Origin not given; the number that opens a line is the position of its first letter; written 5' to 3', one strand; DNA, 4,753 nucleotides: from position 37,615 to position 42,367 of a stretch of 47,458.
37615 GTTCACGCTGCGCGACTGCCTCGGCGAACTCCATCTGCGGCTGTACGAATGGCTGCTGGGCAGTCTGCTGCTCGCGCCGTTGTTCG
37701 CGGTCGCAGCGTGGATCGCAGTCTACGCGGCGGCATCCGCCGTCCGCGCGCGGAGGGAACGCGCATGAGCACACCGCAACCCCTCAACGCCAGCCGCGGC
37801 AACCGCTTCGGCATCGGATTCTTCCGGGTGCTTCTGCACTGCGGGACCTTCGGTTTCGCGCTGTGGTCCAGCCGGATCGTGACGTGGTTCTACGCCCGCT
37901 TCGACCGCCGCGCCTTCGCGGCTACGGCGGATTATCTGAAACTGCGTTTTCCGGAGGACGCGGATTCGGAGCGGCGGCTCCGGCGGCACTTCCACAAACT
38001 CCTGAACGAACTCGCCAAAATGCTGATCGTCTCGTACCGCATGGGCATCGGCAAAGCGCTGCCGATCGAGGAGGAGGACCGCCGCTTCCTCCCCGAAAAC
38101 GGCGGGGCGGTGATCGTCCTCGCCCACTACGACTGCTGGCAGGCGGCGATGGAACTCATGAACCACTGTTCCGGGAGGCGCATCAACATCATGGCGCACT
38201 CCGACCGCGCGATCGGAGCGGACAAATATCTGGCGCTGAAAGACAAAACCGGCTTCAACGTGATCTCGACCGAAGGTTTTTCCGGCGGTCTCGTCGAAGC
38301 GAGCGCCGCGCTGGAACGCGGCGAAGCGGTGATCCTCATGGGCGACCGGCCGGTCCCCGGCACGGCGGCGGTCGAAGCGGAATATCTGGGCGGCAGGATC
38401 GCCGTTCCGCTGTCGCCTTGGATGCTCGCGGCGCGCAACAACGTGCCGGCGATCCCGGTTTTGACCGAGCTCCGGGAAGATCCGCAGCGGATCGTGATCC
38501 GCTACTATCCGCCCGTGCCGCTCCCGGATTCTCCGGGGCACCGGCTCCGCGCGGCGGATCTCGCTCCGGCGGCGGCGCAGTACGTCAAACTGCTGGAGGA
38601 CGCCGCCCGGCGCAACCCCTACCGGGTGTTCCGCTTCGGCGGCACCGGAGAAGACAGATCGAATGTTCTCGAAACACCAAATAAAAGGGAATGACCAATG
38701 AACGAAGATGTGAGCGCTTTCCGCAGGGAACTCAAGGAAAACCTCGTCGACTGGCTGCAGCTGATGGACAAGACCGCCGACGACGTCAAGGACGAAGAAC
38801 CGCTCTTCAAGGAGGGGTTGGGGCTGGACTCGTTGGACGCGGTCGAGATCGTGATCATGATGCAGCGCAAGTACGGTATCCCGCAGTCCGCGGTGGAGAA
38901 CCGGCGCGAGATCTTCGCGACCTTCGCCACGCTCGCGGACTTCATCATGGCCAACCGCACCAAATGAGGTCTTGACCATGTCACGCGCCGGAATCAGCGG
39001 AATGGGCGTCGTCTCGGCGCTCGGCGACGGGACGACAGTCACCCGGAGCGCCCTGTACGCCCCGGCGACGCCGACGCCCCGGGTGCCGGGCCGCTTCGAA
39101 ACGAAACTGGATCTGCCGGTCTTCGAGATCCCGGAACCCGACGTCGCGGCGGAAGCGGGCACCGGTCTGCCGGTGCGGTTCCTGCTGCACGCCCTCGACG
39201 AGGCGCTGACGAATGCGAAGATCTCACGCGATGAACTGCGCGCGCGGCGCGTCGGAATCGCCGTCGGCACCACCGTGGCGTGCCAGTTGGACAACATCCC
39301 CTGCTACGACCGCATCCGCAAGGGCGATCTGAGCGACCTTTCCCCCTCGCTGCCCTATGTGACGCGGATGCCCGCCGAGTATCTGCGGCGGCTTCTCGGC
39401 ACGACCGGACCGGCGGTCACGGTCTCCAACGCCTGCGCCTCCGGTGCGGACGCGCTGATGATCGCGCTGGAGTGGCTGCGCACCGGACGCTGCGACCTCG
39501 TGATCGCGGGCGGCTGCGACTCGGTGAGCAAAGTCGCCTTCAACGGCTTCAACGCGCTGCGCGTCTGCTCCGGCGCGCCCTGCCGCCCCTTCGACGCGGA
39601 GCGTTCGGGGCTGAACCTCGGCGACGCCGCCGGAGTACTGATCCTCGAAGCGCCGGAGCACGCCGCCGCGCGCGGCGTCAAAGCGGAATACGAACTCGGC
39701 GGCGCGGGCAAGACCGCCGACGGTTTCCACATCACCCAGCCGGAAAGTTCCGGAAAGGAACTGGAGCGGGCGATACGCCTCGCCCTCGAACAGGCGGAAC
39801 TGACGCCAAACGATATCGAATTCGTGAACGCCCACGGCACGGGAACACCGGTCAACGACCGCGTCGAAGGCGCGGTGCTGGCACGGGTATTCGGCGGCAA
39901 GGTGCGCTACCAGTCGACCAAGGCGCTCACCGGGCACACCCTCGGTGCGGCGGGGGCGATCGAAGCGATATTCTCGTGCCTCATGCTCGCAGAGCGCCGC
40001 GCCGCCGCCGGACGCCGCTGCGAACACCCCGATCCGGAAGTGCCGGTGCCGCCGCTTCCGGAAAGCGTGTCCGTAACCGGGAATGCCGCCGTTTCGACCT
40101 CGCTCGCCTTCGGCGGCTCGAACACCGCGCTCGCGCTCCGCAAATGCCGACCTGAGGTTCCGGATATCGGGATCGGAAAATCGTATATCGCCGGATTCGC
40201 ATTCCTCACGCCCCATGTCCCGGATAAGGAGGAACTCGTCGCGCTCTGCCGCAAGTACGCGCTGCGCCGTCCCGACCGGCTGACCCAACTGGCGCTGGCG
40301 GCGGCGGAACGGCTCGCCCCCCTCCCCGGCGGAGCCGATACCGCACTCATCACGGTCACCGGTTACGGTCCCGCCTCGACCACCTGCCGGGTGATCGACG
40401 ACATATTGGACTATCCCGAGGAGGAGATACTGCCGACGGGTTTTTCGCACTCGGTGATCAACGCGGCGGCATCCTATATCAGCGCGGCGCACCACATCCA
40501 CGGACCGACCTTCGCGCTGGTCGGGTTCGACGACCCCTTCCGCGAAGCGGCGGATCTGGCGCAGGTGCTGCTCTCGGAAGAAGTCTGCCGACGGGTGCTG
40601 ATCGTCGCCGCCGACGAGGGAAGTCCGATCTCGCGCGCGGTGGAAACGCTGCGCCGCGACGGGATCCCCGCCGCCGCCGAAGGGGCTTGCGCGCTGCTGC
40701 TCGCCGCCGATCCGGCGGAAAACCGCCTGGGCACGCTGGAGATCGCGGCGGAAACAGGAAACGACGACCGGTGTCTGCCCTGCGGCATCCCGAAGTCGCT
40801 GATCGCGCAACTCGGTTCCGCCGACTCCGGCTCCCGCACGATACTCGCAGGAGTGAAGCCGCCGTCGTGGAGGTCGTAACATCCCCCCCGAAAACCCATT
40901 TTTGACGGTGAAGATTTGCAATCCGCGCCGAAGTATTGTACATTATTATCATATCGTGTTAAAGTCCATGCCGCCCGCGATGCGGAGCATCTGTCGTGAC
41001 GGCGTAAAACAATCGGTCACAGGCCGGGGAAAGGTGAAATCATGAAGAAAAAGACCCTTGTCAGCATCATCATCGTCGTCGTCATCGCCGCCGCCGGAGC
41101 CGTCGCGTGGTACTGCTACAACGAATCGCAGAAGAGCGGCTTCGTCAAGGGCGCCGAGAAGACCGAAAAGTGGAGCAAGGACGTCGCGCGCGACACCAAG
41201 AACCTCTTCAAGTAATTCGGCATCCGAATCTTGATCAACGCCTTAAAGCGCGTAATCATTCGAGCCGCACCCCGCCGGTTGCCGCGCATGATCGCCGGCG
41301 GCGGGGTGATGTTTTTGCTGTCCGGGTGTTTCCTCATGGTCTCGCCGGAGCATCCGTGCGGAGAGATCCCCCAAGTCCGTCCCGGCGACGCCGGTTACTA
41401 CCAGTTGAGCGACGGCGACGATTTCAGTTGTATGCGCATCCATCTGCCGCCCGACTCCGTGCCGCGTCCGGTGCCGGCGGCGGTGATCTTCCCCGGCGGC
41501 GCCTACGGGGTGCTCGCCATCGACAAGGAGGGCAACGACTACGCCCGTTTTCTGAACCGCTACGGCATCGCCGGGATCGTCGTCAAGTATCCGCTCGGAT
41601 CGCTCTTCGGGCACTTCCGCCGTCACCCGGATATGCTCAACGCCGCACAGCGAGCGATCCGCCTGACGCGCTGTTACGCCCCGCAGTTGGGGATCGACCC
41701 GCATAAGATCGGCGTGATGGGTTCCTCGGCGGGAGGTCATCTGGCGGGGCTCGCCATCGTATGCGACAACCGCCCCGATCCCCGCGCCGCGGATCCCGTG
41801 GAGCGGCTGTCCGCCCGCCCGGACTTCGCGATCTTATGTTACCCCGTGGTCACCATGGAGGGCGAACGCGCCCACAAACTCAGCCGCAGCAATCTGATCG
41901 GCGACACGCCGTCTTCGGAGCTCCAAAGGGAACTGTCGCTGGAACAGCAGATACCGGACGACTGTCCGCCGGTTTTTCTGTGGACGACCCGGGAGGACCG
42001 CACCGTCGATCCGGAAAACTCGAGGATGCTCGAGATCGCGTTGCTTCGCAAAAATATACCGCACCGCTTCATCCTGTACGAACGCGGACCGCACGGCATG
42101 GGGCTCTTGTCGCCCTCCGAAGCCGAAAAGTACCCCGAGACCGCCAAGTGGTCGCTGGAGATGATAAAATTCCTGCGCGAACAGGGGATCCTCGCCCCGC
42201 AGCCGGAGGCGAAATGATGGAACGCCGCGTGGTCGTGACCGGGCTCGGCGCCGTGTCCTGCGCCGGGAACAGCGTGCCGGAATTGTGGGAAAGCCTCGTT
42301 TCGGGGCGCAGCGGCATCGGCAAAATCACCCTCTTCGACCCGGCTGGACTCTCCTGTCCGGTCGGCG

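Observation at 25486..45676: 20-kb aryl-polyene-type (type II FAS/PKS + lipid anchoring + envelope export) cluster with non-canonical gene content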

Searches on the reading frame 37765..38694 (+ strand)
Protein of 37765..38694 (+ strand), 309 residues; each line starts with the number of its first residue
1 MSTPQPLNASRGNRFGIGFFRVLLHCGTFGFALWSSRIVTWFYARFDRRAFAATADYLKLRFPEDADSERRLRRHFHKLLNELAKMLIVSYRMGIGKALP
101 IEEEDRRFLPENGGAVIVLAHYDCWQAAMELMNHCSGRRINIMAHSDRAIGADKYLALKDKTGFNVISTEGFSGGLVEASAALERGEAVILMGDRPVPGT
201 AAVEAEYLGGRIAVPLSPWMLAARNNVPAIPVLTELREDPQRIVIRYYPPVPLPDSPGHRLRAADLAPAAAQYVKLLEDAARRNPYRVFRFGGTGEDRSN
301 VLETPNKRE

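Call 8: search_protein_families(library=pfam, proteins=[window:37765-38694:+], max_evalue=0.01)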
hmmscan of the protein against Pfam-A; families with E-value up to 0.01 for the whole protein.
window:37765-38694:+ (309 aa): 1 family
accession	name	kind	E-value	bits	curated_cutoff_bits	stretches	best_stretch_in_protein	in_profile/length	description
PF03279.18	Lip_A_acyltrans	-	2.4e-10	40.5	22.3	1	15-278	18-276/295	Bacterial lipid A biosynthesis acyltransferase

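Call 10: search_protein_families(library=ncbifam, proteins=[window:37765-38694:+], max_evalue=0.01)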
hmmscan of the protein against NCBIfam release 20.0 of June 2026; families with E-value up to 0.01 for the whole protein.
window:37765-38694:+ (309 aa): 2 families
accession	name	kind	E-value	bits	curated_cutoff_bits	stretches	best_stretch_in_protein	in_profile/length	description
NF005919.0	PRK07920.1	equivalog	8.8e-09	34.8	209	1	112-280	118-278/311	phosphatidylinositol mannoside acyltransferase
NF006270.0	PRK08419.1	equivalog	2.9e-08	33.4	248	1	37-287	30-280/298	lipid A biosynthesis lauroyl acyltransferase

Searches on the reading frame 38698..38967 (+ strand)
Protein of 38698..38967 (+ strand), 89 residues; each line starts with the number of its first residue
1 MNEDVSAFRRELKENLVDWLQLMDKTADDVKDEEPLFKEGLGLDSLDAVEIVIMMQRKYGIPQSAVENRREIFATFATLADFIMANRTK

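Call 8: search_protein_families(library=pfam, proteins=[window:38698-38967:+], max_evalue=0.01)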
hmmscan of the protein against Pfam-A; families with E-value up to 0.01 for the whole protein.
window:38698-38967:+ (89 aa): 1 family
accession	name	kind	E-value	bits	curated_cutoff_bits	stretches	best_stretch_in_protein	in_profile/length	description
PF00550.31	PP-binding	-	3.9e-07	30.7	20.8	1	19-62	10-48/67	Phosphopantetheine attachment site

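Call 10: search_protein_families(library=ncbifam, proteins=[window:38698-38967:+], max_evalue=0.01)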
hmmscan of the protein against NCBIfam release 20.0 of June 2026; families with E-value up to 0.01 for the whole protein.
window:38698-38967:+ (89 aa): 13 families
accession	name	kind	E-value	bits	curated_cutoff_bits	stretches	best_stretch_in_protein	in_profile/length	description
NF006617.0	PRK09184.1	subfamily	2.9e-20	72.1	70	1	5-89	11-96/96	phosphopantetheine-binding protein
TIGR00517.1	acyl_carrier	equivalog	8.6e-07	28.8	70.45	1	24-84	17-74/77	acyl carrier protein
NF003464.0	PRK05087.1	equivalog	4.2e-06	26.7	68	1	11-79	2-70/78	D-alanine--poly(phosphoribitol) ligase subunit DltC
NF003757.0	PRK05350.1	equivalog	2e-05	24.6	65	1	21-60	17-55/83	acyl carrier protein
NF002148.0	PRK00982.1-2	subfamily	2.7e-05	23.9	71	1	24-62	18-55/79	acyl carrier protein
NF002151.0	PRK00982.1-5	equivalog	4e-05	23.7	92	1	25-68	18-62/78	acyl carrier protein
NF058660.1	cispen_ACP_AmcB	equivalog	0.00012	22.2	80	1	24-85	17-77/80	cispentacin biosynthesis acyl carrier protein AmcB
NF002149.0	PRK00982.1-3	equivalog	0.00013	21.8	106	1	26-85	19-75/78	acyl carrier protein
TIGR01688.1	dltC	equivalog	0.00017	21.6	52.35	1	27-75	14-63/73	D-alanine--poly(phosphoribitol) ligase subunit 2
NF002150.0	PRK00982.1-4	subfamily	0.00032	20.9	66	1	23-85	18-77/80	acyl carrier protein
NF005480.0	PRK07081.1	equivalog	0.00054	19.8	72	1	23-84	15-74/83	acyl carrier protein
NF002147.0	PRK00982.1-1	equivalog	0.0025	17.6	84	1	28-68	25-66/83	acyl carrier protein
NF052616.1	ACP_for_OlsHI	equivalog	0.0036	17.6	130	1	24-85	19-79/83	ornithine lipid biosynthesis acyl carrier protein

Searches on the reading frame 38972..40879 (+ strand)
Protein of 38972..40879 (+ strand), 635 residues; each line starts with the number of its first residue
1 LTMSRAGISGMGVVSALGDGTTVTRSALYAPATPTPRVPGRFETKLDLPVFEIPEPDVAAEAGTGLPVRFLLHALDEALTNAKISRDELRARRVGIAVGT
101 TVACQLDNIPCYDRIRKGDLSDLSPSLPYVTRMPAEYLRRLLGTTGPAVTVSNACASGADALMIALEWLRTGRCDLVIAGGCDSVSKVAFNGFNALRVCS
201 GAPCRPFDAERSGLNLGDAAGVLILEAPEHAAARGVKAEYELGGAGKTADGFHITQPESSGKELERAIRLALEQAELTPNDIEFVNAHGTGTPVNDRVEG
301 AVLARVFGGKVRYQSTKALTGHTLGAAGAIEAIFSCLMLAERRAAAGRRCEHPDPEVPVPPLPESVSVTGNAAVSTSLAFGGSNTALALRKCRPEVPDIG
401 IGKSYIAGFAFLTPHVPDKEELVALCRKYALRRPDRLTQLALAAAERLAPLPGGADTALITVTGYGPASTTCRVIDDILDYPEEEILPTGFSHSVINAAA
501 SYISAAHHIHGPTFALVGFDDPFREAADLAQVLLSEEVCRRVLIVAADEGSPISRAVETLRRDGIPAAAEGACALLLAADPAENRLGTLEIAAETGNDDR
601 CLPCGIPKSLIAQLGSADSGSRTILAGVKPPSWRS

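Call 8: search_protein_families(library=pfam, proteins=[window:38972-40879:+], max_evalue=0.01)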
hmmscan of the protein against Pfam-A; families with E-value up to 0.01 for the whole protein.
window:38972-40879:+ (635 aa): 6 families
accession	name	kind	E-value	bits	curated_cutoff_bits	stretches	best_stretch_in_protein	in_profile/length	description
PF00109.32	ketoacyl-synt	-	7.4e-29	101.5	20.8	1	68-229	90-250/252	Beta-ketoacyl synthase, N-terminal domain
PF02801.28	Ketoacyl-synt_C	-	6.7e-27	94.3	20.8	1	242-342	4-110/119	Beta-ketoacyl synthase, C-terminal domain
PF13723.12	Ketoacyl-synt_2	-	1.3e-08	35.1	25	1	431-579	27-165/223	Beta-ketoacyl synthase, N-terminal domain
PF00108.29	Thiolase_N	-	1.9e-07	31.2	26.4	1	144-189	74-119/260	Thiolase, N-terminal domain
PF08545.16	ACP_syn_III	-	2.1e-06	28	24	0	527-589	14-74/80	3-Oxoacyl-[acyl-carrier-protein (ACP)] synthase III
PF01869.26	BcrAD_BadFG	-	0.00069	19.7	31.5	0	242-297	22-79/271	BadF/BadG/BcrA/BcrD ATPase family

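Call 10: search_protein_families(library=ncbifam, proteins=[window:38972-40879:+], max_evalue=0.01)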
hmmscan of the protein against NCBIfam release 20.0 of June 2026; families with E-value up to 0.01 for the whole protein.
window:38972-40879:+ (635 aa): 50 families (the best 25 are shown)
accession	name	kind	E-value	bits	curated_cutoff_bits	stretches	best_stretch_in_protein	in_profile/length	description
NF006618.0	PRK09185.1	subfamily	7.7e-81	272.1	407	1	4-390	3-391/394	beta-ketoacyl-ACP synthase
TIGR03150.1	fabF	equivalog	5.6e-74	249.2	493.75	1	66-390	70-407/407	beta-ketoacyl-ACP synthase II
NF005589.0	PRK07314.1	subfamily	3.6e-69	233.5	387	1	69-392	76-412/413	beta-ketoacyl-ACP synthase II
NF004970.0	PRK06333.1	subfamily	5.3e-65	219.9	525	1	69-392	84-422/424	beta-ketoacyl-ACP synthase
NF058662.1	cispenta_AmcF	equivalog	1.2e-62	212.1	325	1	8-390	4-368/369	cispentacin biosynthesis acyltransferase subunit AmcF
NF004618.0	PRK05952.1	equivalog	5.4e-59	200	455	1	8-391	6-382/384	beta-ketoacyl-ACP synthase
NF006587.0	PRK09116.1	equivalog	5.3e-57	193.4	470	1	4-392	2-407/408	beta-ketoacyl-ACP synthase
NF005076.0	PRK06501.1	equivalog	4.5e-53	180.6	629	1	135-390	155-421/425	beta-ketoacyl-ACP synthase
NF005490.0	PRK07103.1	equivalog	2.9e-51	174.8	445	1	2-392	2-413/414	polyketide beta-ketoacyl:acyl carrier protein synthase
NF005916.1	PRK07910.1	equivalog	8e-50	169.9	560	1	88-390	102-416/418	KasA/KasB family beta-ketoacyl-ACP synthase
NF005935.0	PRK07967.1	equivalog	1.7e-46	158.9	630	1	3-392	1-404/406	beta-ketoacyl-ACP synthase I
NF006274.0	PRK08439.1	equivalog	1.5e-44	152.4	621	1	71-391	76-405/406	beta-ketoacyl-ACP synthase II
NF006434.0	PRK08722.1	equivalog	1.5e-43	149.2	759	1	77-391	84-413/414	beta-ketoacyl-ACP synthase II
NF045894.1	PKS_plus_SDR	equivalog_domain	1.2e-28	99.4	1740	1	69-333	92-359/1515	type I polyketide synthase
NF041183.1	Pks2_ls1_myc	equivalog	8.9e-24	82.5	2400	1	69-337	92-359/2086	sulfolipid-1 biosynthesis phthioceranic/hydroxyphthioceranic acid synthase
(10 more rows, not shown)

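Call 25: search_solved_structures(query=window:38972-40879:+, max_evalue=0.00001)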
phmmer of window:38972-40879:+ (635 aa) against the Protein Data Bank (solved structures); distinct sequences matched with E-value up to 0.00001: 152 (the best 60 are shown).
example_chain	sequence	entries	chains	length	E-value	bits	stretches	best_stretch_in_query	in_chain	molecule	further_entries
1j3n_A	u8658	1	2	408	1.1e-56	195.6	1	5-391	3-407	3-oxoacyl-(acyl-carrier protein) synthase II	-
9s5h_B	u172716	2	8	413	5.3e-56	193.4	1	66-391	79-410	3-oxoacyl-(Acyl-carrier-protein) synthase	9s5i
5sxo_A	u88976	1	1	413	2.5e-51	178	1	5-391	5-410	3-oxoacyl-[acyl-carrier-protein] synthase 2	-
3o04_A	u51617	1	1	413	3e-51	177.7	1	5-391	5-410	beta-keto-acyl carrier protein synthase II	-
1w0i_A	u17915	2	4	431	8.2e-51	176.2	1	70-388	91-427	3-OXOACYL CARRIER PROTEIN SYNTHASE | 3-OXOACYL-[ACYL-CARRIER-PROTEIN] SYNTHASE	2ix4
2gqd_A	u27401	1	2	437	3.2e-50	174.3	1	47-391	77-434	3-oxoacyl-[acyl-carrier-protein] synthase 2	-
4ewg_A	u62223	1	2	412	3.6e-49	170.8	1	2-393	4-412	Beta-ketoacyl synthase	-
4ls5_A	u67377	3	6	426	6.1e-49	170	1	1-392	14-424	3-oxoacyl-[acyl-carrier-protein] synthase 2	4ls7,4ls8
4ls6_A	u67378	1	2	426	1.7e-48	168.6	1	1-392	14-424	3-oxoacyl-[acyl-carrier-protein] synthase 2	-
1e5m_A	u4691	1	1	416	1.8e-47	165.2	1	70-391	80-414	BETA KETOACYL ACYL CARRIER PROTEIN SYNTHASE II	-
6okg_A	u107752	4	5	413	5.4e-47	163.6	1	69-391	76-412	3-oxoacyl-[acyl-carrier-protein] synthase 2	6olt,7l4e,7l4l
1b3n_A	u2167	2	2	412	6.4e-47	163.4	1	74-391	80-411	PROTEIN (KETOACYL ACYL CARRIER PROTEIN SYNTHASE 2) | BETA-KETOACYL ACP SYNTHASE II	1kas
2gfw_A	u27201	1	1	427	7.2e-47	163.2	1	72-391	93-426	3-oxoacyl-[acyl-carrier-protein] synthase 2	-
7f28_B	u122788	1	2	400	1.2e-46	162.5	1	66-388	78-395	Putative 3-oxoacyl-[ACP] synthase FabV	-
4r8e_A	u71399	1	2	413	2.6e-46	161.3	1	74-391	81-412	3-oxoacyl-[acyl-carrier-protein] synthase 2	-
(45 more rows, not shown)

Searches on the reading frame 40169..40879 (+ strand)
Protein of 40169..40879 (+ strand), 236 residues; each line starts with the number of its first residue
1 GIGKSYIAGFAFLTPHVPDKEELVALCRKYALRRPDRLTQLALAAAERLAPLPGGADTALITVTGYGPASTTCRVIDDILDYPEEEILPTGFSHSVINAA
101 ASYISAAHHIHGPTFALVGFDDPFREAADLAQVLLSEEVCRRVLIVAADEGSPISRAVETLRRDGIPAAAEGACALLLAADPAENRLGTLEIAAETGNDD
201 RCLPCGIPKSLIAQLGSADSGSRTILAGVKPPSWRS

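Call 28: search_solved_structures(query=window:40169-40879:+, max_evalue=10, show_alignments=2)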
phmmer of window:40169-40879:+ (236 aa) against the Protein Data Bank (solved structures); distinct sequences matched with E-value up to 10: 4.
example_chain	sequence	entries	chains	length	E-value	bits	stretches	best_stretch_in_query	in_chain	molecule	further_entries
7f28_A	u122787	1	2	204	0.00013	24.7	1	33-154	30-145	Ketoacyl_synth_N domain-containing protein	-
9kp1_B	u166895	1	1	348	0.48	13.1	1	17-86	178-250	Heptaprenyl diphosphate synthase component 2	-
6t4v_C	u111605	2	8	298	0.66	12.6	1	61-179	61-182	2-methylisocitrate lyase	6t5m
4nhd_A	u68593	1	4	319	0.71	12.5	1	89-184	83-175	3-oxoacyl-[acyl-carrier-protein] synthase 3 protein 1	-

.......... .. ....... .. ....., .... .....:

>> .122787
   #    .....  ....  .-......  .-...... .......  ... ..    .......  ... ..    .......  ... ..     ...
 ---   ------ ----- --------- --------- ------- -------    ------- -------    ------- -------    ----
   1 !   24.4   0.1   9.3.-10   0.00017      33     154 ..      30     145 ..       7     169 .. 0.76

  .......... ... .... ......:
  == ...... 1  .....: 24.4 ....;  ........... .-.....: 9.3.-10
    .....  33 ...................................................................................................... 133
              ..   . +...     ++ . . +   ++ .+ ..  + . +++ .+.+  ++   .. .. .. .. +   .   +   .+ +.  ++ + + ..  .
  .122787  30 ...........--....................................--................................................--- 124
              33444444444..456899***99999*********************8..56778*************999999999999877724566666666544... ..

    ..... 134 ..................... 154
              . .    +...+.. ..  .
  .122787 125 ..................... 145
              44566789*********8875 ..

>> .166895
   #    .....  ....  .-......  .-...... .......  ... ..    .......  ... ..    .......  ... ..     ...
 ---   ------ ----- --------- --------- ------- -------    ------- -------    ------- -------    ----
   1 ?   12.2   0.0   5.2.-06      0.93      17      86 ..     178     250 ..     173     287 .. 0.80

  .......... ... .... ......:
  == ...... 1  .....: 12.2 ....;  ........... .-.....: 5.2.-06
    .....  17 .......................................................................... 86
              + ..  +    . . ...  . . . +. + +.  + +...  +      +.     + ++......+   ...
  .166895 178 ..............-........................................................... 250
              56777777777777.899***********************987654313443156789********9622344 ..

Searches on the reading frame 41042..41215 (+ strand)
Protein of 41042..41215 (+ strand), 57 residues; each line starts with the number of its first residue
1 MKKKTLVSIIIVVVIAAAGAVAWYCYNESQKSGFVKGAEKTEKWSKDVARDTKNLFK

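Call 8: search_protein_families(library=pfam, proteins=[window:41042-41215:+], max_evalue=0.01)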
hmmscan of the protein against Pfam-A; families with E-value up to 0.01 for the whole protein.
window:41042-41215:+ (57 aa): 0 families

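Call 10: search_protein_families(library=ncbifam, proteins=[window:41042-41215:+], max_evalue=0.01)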
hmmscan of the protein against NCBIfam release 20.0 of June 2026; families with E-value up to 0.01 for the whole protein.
window:41042-41215:+ (57 aa): 1 family
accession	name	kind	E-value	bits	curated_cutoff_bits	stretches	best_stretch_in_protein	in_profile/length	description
NF005435.1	PRK07021.1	equivalog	0.0041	17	131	1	2-41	6-48/157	flagellar basal body-associated protein FliL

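Call 85: search_protein_families(library=pfam, proteins=[window:41042-41215:+], max_evalue=10)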
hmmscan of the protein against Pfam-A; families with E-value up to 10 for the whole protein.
window:41042-41215:+ (57 aa): 4 families
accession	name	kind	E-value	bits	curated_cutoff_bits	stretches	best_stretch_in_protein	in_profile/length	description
PF09976.15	TPR_21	-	0.014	15.6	25.5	1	7-50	9-52/193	Tetratricopeptide repeat-like domain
PF14155.11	DUF4307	-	0.015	15.6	27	1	3-30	2-29/111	Domain of unknown function (DUF4307)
PF10907.13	DUF2749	-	0.14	12.7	25.5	1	1-25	1-25/72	Protein of unknown function (DUF2749)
PF06097.16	DUF945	-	0.22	11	26.8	1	1-24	1-24/460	Bacterial protein of unknown function (DUF945)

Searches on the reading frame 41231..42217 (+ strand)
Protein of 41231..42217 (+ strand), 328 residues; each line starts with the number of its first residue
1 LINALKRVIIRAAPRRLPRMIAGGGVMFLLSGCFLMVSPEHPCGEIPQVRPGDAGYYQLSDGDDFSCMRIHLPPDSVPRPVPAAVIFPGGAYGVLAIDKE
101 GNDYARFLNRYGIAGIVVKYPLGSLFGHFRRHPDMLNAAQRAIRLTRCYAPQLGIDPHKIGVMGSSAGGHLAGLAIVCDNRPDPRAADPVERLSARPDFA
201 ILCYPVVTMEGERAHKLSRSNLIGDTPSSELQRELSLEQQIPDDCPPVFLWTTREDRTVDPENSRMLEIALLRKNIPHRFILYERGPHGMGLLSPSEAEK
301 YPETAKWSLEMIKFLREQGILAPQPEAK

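Call 8: search_protein_families(library=pfam, proteins=[window:41231-42217:+], max_evalue=0.01)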
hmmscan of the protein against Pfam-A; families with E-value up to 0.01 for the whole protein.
window:41231-42217:+ (328 aa): 3 families
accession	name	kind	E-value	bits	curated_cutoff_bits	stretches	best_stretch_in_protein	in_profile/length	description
PF20434.5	BD-FAE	-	3e-13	50.2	26.8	1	70-269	3-213/215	BD-FAE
PF07859.19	Abhydrolase_3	-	3.2e-08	34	25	1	86-215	3-116/210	alpha/beta hydrolase fold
PF00326.27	Peptidase_S9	-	1.7e-05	24.8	22.6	0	150-177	56-83/213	Prolyl oligopeptidase family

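Call 10: search_protein_families(library=ncbifam, proteins=[window:41231-42217:+], max_evalue=0.01)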
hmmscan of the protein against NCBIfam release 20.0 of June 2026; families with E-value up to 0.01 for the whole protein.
window:41231-42217:+ (328 aa): 7 families
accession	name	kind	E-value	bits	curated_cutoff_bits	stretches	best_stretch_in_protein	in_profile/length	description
NF041902.1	pecacetest_PaeX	equivalog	9.4e-45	153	550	1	83-293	77-286/318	pectin acetylesterase PaeX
NF042968.1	AcxylEst_AxeA1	equivalog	1.4e-33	116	700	1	66-293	36-247/459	acetylxylan esterase AxeA1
NF052620.1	AryltfaseLP1002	equivalog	9.3e-21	74.3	300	1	80-308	31-255/265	lp_1002 family arylesterase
NF058653.1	LipP1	equivalog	2.2e-07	30.1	350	1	69-176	61-163/300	LipP1 family hormone-sensitive lipase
NF052354.1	EstLipQMycob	equivalog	7.1e-06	24.9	700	1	74-183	157-263/418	esterase LipQ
NF033149.0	CHL_hydrolase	equivalog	2.2e-05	23.5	500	1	69-177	64-168/310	chloramphenicol hydrolase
NF050058.1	e_dPHAscl_type1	hypoth_equivalog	0.00027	20.5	150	1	147-266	93-199/276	extracellular catalytic domain type 1 short-chain-length polyhydroxyalkanoate depolymerase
